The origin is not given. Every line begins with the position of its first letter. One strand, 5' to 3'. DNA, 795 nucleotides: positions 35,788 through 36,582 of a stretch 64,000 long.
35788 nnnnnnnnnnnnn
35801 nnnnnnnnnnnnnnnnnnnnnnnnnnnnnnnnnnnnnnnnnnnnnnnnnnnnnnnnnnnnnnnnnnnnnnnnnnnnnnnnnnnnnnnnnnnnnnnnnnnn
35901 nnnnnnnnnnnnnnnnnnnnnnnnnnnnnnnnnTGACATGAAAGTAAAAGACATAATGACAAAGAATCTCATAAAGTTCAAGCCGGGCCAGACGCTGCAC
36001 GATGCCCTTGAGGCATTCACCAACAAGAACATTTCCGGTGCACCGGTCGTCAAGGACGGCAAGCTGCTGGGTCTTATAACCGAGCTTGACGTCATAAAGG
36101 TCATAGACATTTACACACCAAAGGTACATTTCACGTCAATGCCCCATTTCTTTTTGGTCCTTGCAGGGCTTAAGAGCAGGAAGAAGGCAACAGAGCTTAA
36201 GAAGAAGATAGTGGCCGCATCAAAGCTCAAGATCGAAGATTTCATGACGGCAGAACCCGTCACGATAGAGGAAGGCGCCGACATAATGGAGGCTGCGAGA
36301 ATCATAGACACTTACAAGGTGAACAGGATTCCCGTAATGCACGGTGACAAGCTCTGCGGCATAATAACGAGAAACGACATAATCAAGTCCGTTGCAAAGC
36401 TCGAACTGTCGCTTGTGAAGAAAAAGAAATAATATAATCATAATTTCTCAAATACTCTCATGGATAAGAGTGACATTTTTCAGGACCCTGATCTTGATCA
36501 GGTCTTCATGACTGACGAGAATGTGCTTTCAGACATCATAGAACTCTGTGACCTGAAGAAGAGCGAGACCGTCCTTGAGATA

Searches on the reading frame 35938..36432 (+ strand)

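Call 48: search_protein_families(library=pfam, proteins=[window:35938-36432:+], max_evalue=0.00001)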
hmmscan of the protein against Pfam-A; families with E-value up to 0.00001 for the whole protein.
window:35938-36432:+ (164 aa): 1 family
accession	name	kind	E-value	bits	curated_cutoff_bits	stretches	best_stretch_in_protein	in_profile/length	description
PF00571.33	CBS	-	4.8e-31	107.3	24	2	3-56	1-55/57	CBS domain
